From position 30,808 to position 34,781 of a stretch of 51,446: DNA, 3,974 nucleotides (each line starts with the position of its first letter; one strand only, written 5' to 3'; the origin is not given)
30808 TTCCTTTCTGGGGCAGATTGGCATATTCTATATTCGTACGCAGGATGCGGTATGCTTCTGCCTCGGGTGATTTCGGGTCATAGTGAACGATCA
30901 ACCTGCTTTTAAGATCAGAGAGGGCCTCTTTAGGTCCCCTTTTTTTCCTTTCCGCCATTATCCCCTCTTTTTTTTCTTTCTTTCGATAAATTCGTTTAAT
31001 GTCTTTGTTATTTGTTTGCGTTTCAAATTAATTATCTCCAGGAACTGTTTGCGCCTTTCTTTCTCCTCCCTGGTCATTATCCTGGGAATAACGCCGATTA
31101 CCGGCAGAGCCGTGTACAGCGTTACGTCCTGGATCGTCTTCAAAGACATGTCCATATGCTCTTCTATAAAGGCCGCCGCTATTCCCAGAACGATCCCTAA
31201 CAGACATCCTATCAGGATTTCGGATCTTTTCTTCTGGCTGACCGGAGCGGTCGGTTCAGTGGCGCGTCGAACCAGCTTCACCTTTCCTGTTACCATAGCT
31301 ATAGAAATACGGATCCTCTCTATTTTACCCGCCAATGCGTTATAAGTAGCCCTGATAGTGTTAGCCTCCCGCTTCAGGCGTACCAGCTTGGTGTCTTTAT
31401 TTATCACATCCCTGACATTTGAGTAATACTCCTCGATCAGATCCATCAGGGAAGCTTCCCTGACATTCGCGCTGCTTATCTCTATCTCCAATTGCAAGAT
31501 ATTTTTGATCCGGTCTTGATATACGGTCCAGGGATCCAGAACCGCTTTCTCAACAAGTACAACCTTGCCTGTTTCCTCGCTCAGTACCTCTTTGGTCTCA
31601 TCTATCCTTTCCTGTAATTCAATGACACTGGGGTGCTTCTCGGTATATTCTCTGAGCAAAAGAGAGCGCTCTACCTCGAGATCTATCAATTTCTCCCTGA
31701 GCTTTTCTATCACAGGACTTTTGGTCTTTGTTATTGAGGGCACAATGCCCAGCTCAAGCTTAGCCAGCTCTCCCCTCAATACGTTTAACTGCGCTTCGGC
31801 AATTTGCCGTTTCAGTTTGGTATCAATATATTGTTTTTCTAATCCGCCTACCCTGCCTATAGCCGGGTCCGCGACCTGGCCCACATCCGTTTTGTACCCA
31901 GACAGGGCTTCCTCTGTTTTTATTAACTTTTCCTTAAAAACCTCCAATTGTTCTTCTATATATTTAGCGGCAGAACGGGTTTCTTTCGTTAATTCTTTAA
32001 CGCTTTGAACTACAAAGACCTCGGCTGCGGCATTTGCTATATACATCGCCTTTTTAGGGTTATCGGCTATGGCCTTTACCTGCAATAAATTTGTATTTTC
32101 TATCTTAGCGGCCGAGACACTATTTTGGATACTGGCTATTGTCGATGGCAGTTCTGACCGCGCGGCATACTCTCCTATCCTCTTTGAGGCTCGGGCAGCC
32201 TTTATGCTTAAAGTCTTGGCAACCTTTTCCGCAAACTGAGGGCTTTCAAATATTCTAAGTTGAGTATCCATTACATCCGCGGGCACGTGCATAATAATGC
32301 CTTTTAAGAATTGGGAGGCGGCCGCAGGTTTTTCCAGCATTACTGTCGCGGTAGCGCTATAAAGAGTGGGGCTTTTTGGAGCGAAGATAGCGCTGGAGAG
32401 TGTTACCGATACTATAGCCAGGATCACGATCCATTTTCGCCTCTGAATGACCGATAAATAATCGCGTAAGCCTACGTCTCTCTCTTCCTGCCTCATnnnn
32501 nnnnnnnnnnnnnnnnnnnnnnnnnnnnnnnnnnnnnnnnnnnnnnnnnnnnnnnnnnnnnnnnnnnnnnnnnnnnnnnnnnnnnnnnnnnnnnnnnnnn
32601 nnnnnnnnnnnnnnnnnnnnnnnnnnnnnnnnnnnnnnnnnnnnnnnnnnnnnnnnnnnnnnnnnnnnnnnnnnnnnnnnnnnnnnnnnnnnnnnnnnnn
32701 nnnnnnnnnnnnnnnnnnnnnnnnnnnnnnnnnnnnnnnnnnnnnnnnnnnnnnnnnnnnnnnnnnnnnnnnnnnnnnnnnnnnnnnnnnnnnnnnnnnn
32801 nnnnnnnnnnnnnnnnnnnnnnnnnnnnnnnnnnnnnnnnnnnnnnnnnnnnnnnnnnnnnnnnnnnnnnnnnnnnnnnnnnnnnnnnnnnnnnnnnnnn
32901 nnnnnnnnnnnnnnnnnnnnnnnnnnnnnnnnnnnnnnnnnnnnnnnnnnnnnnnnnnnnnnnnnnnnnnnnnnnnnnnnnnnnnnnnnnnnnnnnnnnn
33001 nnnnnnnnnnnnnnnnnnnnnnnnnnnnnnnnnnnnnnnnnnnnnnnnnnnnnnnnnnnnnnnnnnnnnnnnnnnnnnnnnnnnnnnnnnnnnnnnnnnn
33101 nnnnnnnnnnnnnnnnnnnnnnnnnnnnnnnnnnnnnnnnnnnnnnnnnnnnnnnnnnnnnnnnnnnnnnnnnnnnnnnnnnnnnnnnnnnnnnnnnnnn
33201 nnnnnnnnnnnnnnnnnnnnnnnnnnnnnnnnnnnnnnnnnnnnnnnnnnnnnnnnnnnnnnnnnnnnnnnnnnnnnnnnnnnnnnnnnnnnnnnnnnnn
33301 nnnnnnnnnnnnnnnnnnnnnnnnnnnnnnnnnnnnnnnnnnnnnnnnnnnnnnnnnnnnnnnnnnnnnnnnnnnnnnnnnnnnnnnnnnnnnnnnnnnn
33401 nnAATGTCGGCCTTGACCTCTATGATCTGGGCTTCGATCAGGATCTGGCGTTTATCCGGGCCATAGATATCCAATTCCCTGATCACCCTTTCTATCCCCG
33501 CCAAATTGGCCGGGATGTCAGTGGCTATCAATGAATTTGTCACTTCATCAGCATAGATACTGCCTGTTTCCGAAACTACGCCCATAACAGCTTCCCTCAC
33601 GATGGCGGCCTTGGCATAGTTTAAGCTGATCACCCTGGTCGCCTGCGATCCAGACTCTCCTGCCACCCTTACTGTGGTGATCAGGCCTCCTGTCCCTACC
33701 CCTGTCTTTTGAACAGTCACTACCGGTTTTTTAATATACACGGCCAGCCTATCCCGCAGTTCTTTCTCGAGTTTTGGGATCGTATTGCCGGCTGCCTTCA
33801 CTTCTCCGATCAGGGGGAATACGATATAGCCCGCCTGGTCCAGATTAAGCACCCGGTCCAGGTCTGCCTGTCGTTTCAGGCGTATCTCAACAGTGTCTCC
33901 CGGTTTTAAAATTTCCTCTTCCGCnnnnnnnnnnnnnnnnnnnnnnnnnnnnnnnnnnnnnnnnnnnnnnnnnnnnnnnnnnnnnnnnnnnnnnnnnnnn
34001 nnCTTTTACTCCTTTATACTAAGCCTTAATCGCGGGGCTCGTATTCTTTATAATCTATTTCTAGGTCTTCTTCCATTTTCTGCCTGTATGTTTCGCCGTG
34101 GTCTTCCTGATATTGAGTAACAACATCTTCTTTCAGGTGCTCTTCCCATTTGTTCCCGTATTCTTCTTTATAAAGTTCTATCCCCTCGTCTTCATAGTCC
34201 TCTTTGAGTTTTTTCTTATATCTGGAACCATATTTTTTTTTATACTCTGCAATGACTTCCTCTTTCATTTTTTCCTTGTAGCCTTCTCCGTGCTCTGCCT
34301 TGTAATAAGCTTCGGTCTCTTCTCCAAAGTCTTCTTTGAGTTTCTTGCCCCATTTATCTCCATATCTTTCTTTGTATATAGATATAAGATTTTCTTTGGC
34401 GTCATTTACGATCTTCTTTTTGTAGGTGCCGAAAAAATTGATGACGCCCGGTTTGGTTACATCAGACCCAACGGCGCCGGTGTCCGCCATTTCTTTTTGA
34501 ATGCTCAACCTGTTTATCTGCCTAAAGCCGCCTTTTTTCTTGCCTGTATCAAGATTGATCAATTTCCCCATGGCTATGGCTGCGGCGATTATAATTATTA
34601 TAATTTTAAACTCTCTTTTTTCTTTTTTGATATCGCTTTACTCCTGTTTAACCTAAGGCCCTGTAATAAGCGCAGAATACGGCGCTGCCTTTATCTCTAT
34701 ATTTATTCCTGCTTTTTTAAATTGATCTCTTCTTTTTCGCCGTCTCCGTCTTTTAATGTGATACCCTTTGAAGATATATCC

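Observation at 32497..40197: Candidate secretin-centred polysaccharide export and regulation module embedded in the glycan locus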

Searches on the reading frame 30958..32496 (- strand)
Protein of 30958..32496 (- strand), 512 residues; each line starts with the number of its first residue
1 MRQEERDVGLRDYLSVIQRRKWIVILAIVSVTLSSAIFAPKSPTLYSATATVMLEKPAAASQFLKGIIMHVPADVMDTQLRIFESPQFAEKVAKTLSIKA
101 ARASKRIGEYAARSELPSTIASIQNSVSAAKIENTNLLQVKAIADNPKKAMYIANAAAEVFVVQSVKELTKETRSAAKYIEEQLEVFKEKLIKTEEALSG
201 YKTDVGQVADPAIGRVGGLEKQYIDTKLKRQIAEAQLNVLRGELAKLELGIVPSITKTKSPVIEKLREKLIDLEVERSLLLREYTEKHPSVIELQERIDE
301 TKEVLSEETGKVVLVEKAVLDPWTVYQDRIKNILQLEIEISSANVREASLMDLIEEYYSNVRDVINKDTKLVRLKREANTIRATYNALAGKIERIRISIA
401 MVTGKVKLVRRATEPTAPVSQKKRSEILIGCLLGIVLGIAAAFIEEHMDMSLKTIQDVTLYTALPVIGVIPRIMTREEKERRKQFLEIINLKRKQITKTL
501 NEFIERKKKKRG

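Call 5: search_protein_families(library=pfam, proteins=[window:30958-32496:-], max_evalue=0.01)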
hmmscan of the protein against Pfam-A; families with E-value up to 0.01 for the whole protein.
window:30958-32496:- (512 aa): 2 families
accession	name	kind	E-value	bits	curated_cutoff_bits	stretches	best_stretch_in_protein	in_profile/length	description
PF13807.11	GNVR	-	2.7e-10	40.5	27.7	1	370-444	5-79/82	G-rich domain on putative tyrosine kinase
PF02706.20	Wzz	-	1.1e-07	32.5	25.5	1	9-96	4-91/91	Chain length determinant protein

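Call 6: search_protein_families(library=ncbifam, proteins=[window:30958-32496:-], max_evalue=0.01)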
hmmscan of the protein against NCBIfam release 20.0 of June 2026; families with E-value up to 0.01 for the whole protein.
window:30958-32496:- (512 aa): 6 families
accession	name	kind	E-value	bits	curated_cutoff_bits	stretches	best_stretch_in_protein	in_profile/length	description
TIGR03007.1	pepcterm_ChnLen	equivalog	6.2e-50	169.9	278.85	1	10-485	3-475/498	XrtA system polysaccharide chain length determinant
TIGR03017.1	EpsF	equivalog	9.7e-29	100.3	422.75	1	10-470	3-443/444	chain length determinant protein EpsF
TIGR01005.1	eps_transp_fam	subfamily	8.8e-13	47.3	411.7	1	6-480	2-487/754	exopolysaccharide transport protein family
TIGR01006.1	polys_exp_MPA1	subfamily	5.4e-12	45.6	296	1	359-472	108-223/226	CspC family polysaccharide chain length determinant protein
NF007350.0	PRK09841.1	equivalog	4.1e-06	25.2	1248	1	369-479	370-479/726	tyrosine-protein kinase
NF008568.0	PRK11519.1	equivalog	4e-05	22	1068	1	361-491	362-491/720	tyrosine-protein kinase Wzc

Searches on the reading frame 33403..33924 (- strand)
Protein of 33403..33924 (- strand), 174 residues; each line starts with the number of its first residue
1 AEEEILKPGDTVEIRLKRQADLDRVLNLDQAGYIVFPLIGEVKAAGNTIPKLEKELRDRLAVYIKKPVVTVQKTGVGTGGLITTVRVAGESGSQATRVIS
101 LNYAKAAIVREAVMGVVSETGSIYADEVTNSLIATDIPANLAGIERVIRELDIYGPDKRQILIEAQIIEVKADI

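Call 81: find_related_loci(query=A4, collection=metagenome_contigs, flank=10000)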
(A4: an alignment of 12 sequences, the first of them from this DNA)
Query A4 (174 aa) in metagenome_contigs; peptide patterns used: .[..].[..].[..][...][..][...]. (x = any residue, [..] = any of these).
600 stretches matched a pattern (row limit reached: there are more); 158 encode a relative of the query (tblastn E <= 1e-3); the best 80 are kept; 80 distinct loci.
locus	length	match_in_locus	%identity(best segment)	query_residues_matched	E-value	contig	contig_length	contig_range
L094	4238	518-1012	34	2-171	7e-19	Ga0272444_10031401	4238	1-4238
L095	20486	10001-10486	31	2-171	6e-17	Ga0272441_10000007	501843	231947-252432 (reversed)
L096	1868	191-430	42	90-172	5e-14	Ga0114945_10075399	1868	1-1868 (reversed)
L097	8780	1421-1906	32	4-171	5e-14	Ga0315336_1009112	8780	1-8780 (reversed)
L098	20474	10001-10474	30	6-171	8e-14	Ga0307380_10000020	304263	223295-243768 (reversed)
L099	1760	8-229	44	95-171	1e-13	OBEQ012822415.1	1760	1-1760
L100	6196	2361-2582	43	97-173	3e-13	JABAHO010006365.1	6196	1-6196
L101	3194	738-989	45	82-169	5e-13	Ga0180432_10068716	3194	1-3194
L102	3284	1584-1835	45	82-169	5e-13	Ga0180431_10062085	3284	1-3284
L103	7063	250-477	44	95-173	6e-13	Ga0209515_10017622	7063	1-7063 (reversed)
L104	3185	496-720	44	97-174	1e-12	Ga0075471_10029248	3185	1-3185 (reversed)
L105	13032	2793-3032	45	92-173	2e-12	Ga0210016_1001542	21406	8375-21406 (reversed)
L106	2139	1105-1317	42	96-169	3e-12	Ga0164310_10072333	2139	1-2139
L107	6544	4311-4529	45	96-171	4e-12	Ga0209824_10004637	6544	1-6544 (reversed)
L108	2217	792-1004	45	98-171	2e-11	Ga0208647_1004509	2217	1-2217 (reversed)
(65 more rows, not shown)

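Call 84: search_protein_families(library=pfam, proteins=[L105:330-881:+, L105:937-1434:+, L105:1671-3698:+, L105:3765-4532:+, L105:4575-5480:+, L105:5624-7165:+, L105:7327-8064:+, L105:7940-8707:+, L105:8713-9483:+, L105:9449-10588:+], max_evalue=0.0001)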
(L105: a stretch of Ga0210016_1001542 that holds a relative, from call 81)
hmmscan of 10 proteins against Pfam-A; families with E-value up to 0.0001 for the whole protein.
L105:330-881:+ (183 aa): 1 family
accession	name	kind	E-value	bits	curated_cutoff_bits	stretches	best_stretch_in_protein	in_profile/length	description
PF04350.18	PilO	-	1.2e-25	90.7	22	1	42-182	6-144/145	Pilus assembly protein, PilO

L105:937-1434:+ (165 aa): 0 families

L105:1671-3698:+ (675 aa): 4 families
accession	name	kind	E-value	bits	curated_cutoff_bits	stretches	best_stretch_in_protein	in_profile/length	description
PF00263.26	Secretin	-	4.8e-49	166.6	27.5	1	507-672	1-169/169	Bacterial type II and III secretion system protein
PF11741.13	AMIN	-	6.3e-16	58.8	20.5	2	133-218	2-90/101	AMIN domain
PF03958.22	Secretin_N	-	6.7e-11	42.7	28.2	1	379-441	1-69/69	Bacterial type II/III secretion system short domain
PF07660.19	STN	-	3.2e-09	36.9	28.4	1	324-367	3-49/52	Secretin and TonB N terminus short domain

L105:3765-4532:+ (255 aa): 0 families

L105:4575-5480:+ (301 aa): 0 families

L105:5624-7165:+ (513 aa): 2 families
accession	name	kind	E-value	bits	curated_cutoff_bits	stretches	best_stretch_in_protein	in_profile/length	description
PF13807.11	GNVR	-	1.9e-17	63.4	27.7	1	364-444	3-79/82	G-rich domain on putative tyrosine kinase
PF02706.20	Wzz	-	2.7e-08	34.4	25.5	1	12-100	3-91/91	Chain length determinant protein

L105:7327-8064:+ (245 aa): 1 family
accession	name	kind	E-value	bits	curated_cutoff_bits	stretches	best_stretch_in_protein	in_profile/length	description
PF08889.16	WbqC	-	1.5e-71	241.2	21.3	1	7-236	1-217/218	WbqC-like protein family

L105:7940-8707:+ (255 aa): 1 family
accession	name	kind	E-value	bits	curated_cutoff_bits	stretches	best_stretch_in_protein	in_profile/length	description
PF02397.22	Bac_transf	-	3e-57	193.5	27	1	52-234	1-178/179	Bacterial sugar transferase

L105:8713-9483:+ (256 aa): 2 families
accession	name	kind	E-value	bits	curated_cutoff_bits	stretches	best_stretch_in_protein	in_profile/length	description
PF00483.29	NTP_transferase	-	6.3e-20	72.2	21.2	1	3-217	2-212/245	Nucleotidyl transferase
PF12804.13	NTP_transf_3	-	1.6e-07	32.1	27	1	4-56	2-49/160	MobA-like NTP transferase domain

L105:9449-10588:+ (379 aa): 5 families
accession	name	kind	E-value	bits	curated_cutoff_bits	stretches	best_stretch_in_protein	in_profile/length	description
PF16363.11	GDP_Man_Dehyd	-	4.5e-41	141.8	27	1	27-341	1-330/332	GDP-mannose 4,6 dehydratase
PF01370.27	Epimerase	-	3.1e-30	105.8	20.9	1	26-265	1-230/240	NAD dependent epimerase/dehydratase family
PF02719.21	Polysacc_synt_2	-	4.2e-13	49.6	20.2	1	67-153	50-135/293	Polysaccharide biosynthesis protein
PF04321.23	RmlD_sub_bind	-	1.8e-05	24.4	27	1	26-184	3-138/287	RmlD substrate binding domain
PF01073.25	3Beta_HSD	-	7.9e-05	22.3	22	0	27-143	1-113/280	3-beta hydroxysteroid dehydrogenase/isomerase family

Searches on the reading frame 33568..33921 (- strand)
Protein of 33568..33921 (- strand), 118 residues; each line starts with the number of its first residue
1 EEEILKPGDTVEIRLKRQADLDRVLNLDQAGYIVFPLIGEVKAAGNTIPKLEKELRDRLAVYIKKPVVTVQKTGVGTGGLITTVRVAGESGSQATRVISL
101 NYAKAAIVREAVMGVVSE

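Call 32: find_homologous_proteins(query=window:33568-33921:-, max_evalue=0.001)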
Query seq(118 aa) (118 aa): 3 proteins with E <= 0.001 among 39 candidates.
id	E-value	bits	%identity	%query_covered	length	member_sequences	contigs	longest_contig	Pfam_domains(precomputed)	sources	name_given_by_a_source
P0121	4.0e-8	51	50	59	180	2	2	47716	PF10531.16,PF02563.22,PF22461.3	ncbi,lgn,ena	-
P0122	1.4e-5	43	43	57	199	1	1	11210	PF02563.22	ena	-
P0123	2.5e-5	42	41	53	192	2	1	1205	PF10531.16,PF02563.22,PF22461.3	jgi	jgi:polysaccharide export outer membrane protein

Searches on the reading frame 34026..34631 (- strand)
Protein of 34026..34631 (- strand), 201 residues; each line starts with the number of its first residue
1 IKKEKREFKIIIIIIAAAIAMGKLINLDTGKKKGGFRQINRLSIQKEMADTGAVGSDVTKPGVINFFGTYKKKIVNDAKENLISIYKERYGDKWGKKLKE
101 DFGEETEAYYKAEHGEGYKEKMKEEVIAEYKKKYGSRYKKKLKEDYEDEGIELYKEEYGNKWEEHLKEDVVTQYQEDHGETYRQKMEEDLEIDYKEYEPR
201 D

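Call 5: search_protein_families(library=pfam, proteins=[window:34026-34571:-], max_evalue=0.01)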
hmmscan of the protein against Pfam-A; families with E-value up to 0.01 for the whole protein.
window:34026-34571:- (181 aa): 0 families

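Call 6: search_protein_families(library=ncbifam, proteins=[window:34026-34571:-], max_evalue=0.01)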
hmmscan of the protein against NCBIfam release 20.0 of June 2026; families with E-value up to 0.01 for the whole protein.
window:34026-34571:- (181 aa): 0 families

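Call 29: search_protein_families(library=pfam, proteins=[window:34029-34631:-], max_evalue=10)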
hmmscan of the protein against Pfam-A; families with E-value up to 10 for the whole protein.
seq(201 aa): 2 families
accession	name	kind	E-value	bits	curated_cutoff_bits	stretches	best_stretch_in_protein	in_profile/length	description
PF22398.1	DUF6978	-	0.17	12.6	29.6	1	79-107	90-118/133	Family of unknown function (DUF6978)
PF09581.16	Spore_III_AF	-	8.9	6.7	28.3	1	100-160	54-116/185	Stage III sporulation protein AF (Spore_III_AF)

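Call 94: predict_structure(protein=window:34026-34631:-)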
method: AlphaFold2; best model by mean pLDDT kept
length: 201 residues; sequences in the alignment: 1
mean_pLDDT: 47.8   pTM: 0.28
mean pLDDT of the five models: 47.8, 45.9, 44.9, 41.5, 41.5
residues with pLDDT >= 90: 0; 70-90: 1; 50-70: 103; < 50: 97
segments of 3 or more residues with pLDDT < 50: 1-45, 52-58, 60-78, 183-201
pLDDT, mean of each block of 10 residues (from residue 1): 31 29 29 34 48 47 41 46 55 59 52 56 60 63 58 58 57 52 46 36 31
secondary structure, 60 per line:
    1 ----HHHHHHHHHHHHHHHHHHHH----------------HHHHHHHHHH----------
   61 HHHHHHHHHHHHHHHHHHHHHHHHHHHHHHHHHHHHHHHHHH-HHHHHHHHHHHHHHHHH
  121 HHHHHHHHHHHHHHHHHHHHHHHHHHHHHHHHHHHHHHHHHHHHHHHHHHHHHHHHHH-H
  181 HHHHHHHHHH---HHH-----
elements in order: H5-24 H41-50 H61-102 H104-178 H180-190
